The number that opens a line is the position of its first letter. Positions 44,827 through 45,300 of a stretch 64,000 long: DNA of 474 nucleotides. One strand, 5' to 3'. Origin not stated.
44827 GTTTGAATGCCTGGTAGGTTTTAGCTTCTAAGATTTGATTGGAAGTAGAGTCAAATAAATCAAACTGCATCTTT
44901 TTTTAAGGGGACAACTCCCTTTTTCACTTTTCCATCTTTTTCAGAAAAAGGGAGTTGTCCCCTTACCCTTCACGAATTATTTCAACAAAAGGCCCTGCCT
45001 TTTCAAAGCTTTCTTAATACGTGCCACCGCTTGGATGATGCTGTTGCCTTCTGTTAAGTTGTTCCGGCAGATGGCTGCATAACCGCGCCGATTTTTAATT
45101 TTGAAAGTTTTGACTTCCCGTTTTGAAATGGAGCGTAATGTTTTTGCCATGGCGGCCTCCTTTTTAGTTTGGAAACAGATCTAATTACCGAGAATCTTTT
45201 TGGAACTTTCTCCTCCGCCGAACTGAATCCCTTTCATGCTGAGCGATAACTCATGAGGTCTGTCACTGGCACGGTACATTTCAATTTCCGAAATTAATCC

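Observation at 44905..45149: Unannotated 57-aa highly basic ORF with a strong RBS, followed by a 20-bp perfect palindrome, upstream of the UDG gene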

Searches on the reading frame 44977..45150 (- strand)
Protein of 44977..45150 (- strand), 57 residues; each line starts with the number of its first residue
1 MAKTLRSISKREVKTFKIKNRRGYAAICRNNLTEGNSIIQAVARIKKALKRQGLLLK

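Call 3: search_protein_families(library=pfam, proteins=[window:44980-45150:-], max_evalue=1)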
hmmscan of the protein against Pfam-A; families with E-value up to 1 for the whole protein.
seq(57 aa): 1 family
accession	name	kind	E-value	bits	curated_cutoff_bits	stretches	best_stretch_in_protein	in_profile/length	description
PF10338.15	YBL028C_N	-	0.013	16.2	28.2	1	1-29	1-29/44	YBL028C ribosome biogenesis factor, N-terminal domain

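Call 4: search_protein_families(library=ncbifam, proteins=[window:44980-45150:-], max_evalue=10)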
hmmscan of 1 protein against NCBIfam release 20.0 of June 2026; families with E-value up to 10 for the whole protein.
seq(57 aa): 0 families

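Call 7: find_homologous_proteins(query=window:44980-45150:-, max_evalue=0.01)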
Query seq(57 aa) (57 aa): 183 proteins with E <= 0.01 among 183 candidates; the best 120 are listed.
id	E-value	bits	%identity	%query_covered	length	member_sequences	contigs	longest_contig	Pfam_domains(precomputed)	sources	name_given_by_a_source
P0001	4.6e-27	109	100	100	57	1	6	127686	-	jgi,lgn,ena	-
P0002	4.9e-19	84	76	96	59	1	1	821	-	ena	-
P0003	3.0e-18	81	77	98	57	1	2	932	-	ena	-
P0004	4.3e-18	81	78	96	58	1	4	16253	-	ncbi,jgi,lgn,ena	-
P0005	5.8e-18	81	74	95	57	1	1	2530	-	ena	-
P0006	7.8e-18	80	76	96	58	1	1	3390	-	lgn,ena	-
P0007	1.1e-17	80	73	96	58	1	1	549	-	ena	-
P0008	3.5e-17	78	72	100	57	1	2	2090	-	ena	-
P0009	3.2e-15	72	69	96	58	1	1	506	-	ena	-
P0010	4.1e-15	72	68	98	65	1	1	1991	-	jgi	-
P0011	4.3e-15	72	69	95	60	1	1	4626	-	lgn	-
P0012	9.3e-15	71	67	95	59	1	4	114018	-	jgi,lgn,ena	-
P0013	2.7e-14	69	65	96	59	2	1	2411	-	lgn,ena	-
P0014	4.5e-14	69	65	100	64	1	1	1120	-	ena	-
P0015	4.5e-14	69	62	96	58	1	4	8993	-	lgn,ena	-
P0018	5.1e-14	68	63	91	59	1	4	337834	-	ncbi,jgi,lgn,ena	-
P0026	4.2e-13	66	63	95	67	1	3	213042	-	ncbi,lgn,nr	ncbi:MAG: hypothetical protein H6757_04855 [Candidatus Omnitrophica bacterium]|nr:hypothetical prote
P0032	7.6e-13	65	65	95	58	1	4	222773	-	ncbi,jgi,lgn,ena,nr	ncbi:MAG TPA: hypothetical protein PLO78_09095 [Candidatus Omnitrophota bacterium]|nr:hypothetical p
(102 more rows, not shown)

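Call 11: search_solved_structures(query=A1, max_evalue=10, show_alignments=3)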
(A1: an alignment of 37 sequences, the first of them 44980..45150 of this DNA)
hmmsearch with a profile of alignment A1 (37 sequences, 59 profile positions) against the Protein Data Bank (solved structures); distinct sequences matched with E-value up to 10: 5.
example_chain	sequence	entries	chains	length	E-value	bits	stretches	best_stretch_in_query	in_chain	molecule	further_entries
8qaf_A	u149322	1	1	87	0.83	12.9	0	39-58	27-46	sc-apCC-8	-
5cwg_A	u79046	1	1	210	0.89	12.8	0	38-56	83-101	Designed helical repeat protein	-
6zt1_A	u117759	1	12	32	1.2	12.4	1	40-58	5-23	CC-Type2-(LaIdGe)4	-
5cwc_A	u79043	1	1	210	1.2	12.3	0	38-56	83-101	Designed helical repeat protein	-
9qt5_N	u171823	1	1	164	3.5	10.8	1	15-52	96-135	Large ribosomal subunit protein bL17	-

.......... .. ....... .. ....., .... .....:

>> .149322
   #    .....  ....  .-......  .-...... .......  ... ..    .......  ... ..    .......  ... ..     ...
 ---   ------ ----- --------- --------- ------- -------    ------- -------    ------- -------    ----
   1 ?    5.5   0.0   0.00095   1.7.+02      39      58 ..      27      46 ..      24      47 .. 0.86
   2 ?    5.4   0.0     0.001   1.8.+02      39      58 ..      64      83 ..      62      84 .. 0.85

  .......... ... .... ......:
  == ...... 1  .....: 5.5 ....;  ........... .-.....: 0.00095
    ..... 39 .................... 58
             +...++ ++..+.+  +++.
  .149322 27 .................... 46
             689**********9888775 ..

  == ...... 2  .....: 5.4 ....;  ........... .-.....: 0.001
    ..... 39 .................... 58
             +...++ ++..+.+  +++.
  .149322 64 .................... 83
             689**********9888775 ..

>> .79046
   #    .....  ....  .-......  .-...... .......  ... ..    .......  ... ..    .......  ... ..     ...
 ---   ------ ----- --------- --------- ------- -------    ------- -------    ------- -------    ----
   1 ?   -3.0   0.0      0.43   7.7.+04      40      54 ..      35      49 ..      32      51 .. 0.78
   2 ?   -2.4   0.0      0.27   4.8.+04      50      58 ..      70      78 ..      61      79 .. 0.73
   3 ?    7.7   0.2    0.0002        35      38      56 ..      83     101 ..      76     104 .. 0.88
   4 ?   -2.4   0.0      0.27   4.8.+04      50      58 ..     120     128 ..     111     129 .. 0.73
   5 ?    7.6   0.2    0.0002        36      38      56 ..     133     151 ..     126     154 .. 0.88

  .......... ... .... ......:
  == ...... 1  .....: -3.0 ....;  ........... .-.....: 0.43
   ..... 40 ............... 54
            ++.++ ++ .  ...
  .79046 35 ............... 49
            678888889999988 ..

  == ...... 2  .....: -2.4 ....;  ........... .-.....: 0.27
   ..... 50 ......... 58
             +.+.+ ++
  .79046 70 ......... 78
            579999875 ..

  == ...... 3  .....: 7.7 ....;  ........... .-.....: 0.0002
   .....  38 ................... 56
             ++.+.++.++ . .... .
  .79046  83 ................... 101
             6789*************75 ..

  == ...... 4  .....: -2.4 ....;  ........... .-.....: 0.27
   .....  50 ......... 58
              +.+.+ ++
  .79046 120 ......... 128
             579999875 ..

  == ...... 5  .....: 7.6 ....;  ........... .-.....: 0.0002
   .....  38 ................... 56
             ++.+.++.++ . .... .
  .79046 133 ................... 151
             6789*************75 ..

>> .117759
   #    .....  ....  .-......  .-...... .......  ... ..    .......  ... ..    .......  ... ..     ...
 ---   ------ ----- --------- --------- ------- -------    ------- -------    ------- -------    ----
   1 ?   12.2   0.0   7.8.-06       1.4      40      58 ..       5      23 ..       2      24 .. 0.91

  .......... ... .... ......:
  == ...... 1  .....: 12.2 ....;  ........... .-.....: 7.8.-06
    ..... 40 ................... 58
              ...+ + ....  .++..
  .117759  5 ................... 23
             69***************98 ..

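Call 12: search_protein_families(library=pfam, alignment_id=A1, max_evalue=1)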
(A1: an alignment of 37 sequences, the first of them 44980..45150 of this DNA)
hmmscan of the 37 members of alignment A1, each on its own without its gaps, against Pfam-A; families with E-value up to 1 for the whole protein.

A. member 1, window:44980-45150:- (57 aa): 1 family
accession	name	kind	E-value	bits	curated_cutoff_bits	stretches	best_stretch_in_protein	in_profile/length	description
PF10338.15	YBL028C_N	-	0.013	16.2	28.2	1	1-29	1-29/44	YBL028C ribosome biogenesis factor, N-terminal domain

B. families by the number of members that match (of 37 scanned): 15 families
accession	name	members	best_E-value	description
PF15816.10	TMEM82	8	0.031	Transmembrane protein 82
PF14518.11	Haem_oxygenas_2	3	0.063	Iron-containing redox enzyme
PF23544.1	AtuA_ferredoxin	2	0.014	AtuA ferredoxin-like domain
PF14084.11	DUF4264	2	0.068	Protein of unknown function (DUF4264)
PF03242.18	LEA_3a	2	0.1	Late embryogenesis abundant protein (LEA_3a subfamily)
PF01165.25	Ribosomal_S21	1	0.011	Ribosomal protein S21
PF10338.15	YBL028C_N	1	0.013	YBL028C ribosome biogenesis factor, N-terminal domain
PF14044.11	NETI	1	0.018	NETI protein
PF06898.16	YqfD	1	0.02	Putative stage IV sporulation protein YqfD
PF13316.11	DUF4087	1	0.033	Protein of unknown function (DUF4087)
PF13744.12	HTH_37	1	0.039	Helix-turn-helix domain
PF25416.1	GRHL1_C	1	0.092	GRHL1-like, C-terminal domain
PF17835.6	NOG1_N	1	0.14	NOG1 N-terminal helical domain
PF02785.25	Biotin_carb_C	1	0.17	Biotin carboxylase C-terminal domain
PF17103.10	Stealth_CR4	1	0.26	Stealth protein CR4, conserved region 4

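Call 14: find_encoding_contigs(protein=P0018, flank=5000, max_places=2)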
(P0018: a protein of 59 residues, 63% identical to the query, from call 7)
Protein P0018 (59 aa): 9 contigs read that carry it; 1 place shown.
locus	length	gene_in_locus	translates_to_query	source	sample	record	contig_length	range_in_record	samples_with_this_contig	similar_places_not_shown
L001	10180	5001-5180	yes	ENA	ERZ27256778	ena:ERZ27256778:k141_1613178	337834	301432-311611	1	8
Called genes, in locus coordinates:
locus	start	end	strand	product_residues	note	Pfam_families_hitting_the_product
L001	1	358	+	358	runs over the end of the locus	PF03054:tRNA_Me_trans, PF20259:tRNA_Me_trans_M, PF20258:tRNA_Me_trans_C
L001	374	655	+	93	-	-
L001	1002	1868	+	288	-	PF01988:VIT1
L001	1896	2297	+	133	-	-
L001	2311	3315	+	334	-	PF01145:Band_7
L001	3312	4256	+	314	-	PF01145:Band_7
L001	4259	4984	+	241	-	PF13487:HD_5, PF01966:HD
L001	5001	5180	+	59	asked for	-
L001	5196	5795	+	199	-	PF02163:Peptidase_M50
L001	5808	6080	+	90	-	PF03083:MtN3_slv (weak), PF04193:PQ-loop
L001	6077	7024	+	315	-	PF01073:3Beta_HSD, PF01370:Epimerase, PF02719:Polysacc_synt_2, PF04321:RmlD_sub_bind, PF05368:NmrA, PF13460:NAD_binding_10, PF16363:GDP_Man_Dehyd, PF07993:NAD_binding_4, +2 more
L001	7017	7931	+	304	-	PF23023:Anti-Pycsar_Apyc1, PF13691:Lactamase_B_4 (faint), PF00753:Lactamase_B (weak), PF12706:Lactamase_B_2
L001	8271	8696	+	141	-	PF02677:QueH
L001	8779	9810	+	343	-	PF01171:ATP_bind_3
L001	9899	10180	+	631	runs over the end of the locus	PF06480:FtsH_ext, PF06068:TIP49 (weak), PF00004:AAA, PF07728:AAA_5 (weak), PF17862:AAA_lid_3, PF01434:Peptidase_M41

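Call 15: find_encoding_contigs(protein=P0032, flank=5000, max_places=2)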
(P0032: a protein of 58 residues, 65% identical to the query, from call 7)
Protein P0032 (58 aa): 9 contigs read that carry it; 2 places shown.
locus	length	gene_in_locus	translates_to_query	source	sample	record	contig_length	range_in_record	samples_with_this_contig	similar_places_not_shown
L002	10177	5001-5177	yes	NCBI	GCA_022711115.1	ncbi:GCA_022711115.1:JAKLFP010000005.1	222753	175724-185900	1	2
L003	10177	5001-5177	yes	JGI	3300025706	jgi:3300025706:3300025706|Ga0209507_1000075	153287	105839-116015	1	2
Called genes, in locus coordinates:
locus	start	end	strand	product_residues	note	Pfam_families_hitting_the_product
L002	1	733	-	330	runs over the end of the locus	PF08240:ADH_N, PF16912:Glu_dehyd_C (weak), PF01262:AlaDh_PNT_C (weak), PF00107:ADH_zinc_N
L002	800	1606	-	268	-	PF01791:DeoC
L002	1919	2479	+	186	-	PF08712:Nfu_N, PF01106:NifU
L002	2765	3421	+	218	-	PF13367:PrsW-protease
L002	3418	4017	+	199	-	-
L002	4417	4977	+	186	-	PF04525:LOR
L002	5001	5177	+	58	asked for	-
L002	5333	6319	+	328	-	PF00579:tRNA-synt_1b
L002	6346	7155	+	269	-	PF02616:SMC_ScpA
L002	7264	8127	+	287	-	PF04079:SMC_ScpB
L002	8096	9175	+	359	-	PF01817:CM_2, PF00800:PDT, PF01842:ACT (weak)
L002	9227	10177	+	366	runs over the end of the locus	PF00155:Aminotran_1_2, PF00266:Aminotran_5 (weak)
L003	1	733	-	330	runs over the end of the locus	PF08240:ADH_N, PF16912:Glu_dehyd_C (weak), PF01262:AlaDh_PNT_C (weak), PF00107:ADH_zinc_N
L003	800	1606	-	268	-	PF01791:DeoC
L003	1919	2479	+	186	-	PF08712:Nfu_N, PF01106:NifU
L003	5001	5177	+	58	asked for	-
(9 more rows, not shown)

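Call 16: find_encoding_contigs(protein=P0026, flank=5000, max_places=2)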
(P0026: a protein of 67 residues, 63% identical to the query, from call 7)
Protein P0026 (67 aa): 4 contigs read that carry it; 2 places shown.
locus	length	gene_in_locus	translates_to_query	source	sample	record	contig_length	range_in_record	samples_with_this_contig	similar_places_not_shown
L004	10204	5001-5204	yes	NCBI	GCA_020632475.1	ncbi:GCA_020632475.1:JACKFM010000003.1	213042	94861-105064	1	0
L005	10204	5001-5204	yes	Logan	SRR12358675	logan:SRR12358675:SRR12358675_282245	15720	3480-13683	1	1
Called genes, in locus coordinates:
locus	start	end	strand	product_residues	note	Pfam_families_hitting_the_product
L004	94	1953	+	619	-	PF02771:Acyl-CoA_dh_N, PF02770:Acyl-CoA_dh_M, PF00441:Acyl-CoA_dh_1, PF08028:Acyl-CoA_dh_2 (weak), PF21343:ACAD9-ACADV_C (faint)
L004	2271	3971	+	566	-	PF03460:NIR_SIR_ferr, PF01077:NIR_SIR, PF03460:NIR_SIR_ferr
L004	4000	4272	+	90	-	PF26604:CBU_0592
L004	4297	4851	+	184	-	PF08712:Nfu_N, PF01106:NifU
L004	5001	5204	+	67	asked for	-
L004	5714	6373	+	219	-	PF02616:SMC_ScpA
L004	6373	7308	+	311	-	PF04079:SMC_ScpB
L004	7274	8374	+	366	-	PF01817:CM_2, PF00800:PDT, PF01842:ACT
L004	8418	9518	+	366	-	PF00155:Aminotran_1_2, PF00266:Aminotran_5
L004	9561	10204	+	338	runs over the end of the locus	PF18152:DAHP_snth_FXD, PF00793:DAHP_synth_1, PF03102:NeuB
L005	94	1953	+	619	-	PF02771:Acyl-CoA_dh_N, PF02770:Acyl-CoA_dh_M, PF00441:Acyl-CoA_dh_1, PF08028:Acyl-CoA_dh_2 (weak), PF21343:ACAD9-ACADV_C (faint)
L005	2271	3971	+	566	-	PF03460:NIR_SIR_ferr, PF01077:NIR_SIR, PF03460:NIR_SIR_ferr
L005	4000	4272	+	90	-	PF26604:CBU_0592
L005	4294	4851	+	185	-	PF08712:Nfu_N, PF01106:NifU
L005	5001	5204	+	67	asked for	-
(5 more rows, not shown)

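Call 17: predict_structure(alignment_id=A1)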
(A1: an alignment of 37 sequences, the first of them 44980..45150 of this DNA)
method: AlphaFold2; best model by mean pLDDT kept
length: 57 residues; sequences in the alignment: 37
mean_pLDDT: 91.9   pTM: 0.71
mean pLDDT of the five models: 91.9, 91.1, 90.2, 89.6, 89.6
residues with pLDDT >= 90: 49; 70-90: 5; 50-70: 3; < 50: 0
segments of 3 or more residues with pLDDT < 50: none
pLDDT, mean of each block of 10 residues (from residue 1): 81 94 94 96 95 90
secondary structure, 60 per line:
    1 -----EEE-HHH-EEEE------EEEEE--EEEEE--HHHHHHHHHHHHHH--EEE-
elements in order: E6-8 E14-17 E24-28 E31-35 H38-51 E54-56

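Call 22: find_encoding_contigs(protein=P0001, flank=3000, max_places=6)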
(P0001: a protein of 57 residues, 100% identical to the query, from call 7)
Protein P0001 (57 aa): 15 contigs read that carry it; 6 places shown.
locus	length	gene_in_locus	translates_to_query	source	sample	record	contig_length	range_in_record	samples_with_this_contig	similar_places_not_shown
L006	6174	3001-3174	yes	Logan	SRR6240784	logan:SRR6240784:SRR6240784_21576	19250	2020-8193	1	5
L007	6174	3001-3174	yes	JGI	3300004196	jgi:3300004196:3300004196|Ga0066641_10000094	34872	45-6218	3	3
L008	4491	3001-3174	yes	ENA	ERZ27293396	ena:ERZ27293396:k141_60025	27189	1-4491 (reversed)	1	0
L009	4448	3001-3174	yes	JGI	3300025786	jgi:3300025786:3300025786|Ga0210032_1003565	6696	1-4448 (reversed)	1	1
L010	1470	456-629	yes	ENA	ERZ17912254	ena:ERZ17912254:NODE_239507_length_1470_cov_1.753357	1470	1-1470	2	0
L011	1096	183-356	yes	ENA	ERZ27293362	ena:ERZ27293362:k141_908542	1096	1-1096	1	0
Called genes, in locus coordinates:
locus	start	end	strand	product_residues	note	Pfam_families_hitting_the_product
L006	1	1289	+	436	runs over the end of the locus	PF05222:AlaDh_PNT_N, PF01262:AlaDh_PNT_C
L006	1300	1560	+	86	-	PF00462:Glutaredoxin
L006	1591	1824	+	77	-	PF09834:DUF2061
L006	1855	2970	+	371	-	PF00437:T2SSE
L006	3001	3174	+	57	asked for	-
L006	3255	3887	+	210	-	PF03167:UDG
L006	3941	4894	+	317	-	PF00291:PALP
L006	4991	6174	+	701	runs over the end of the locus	PF03030:H_PPase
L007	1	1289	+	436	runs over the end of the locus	PF05222:AlaDh_PNT_N, PF01262:AlaDh_PNT_C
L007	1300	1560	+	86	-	PF00462:Glutaredoxin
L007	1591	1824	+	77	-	PF09834:DUF2061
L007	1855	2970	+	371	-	PF00437:T2SSE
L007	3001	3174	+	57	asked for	-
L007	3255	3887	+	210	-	PF03167:UDG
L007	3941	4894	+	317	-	PF00291:PALP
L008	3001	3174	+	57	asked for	-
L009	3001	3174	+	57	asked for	-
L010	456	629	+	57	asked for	-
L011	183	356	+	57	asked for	-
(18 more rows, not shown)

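Call 23: find_encoding_contigs(protein=P0004, flank=5000, max_places=3)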
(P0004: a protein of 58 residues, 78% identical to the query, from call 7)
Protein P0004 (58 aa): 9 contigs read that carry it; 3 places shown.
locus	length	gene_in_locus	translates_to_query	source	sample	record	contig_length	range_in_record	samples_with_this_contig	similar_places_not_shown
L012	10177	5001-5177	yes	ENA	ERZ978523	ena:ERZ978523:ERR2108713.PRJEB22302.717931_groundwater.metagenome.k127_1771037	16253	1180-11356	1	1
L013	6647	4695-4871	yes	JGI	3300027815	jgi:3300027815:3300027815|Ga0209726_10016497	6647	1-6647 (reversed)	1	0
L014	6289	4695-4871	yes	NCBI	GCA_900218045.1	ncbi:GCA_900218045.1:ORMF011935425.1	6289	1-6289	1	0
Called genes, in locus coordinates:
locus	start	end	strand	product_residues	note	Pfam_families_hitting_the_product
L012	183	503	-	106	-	-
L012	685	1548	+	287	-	PF02219:MTHFR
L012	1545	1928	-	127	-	-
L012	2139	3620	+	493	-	PF00370:FGGY_N, PF02782:FGGY_C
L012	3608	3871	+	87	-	PF00462:Glutaredoxin, PF05768:Glrx-like (weak)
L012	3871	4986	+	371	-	PF00437:T2SSE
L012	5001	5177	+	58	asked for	-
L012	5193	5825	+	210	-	PF03167:UDG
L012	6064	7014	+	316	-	PF00291:PALP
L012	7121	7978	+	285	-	-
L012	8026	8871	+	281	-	-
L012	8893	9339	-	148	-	-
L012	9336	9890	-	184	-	-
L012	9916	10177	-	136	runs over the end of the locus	PF04355:BamE (faint)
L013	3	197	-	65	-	?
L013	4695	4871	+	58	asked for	-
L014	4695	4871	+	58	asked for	-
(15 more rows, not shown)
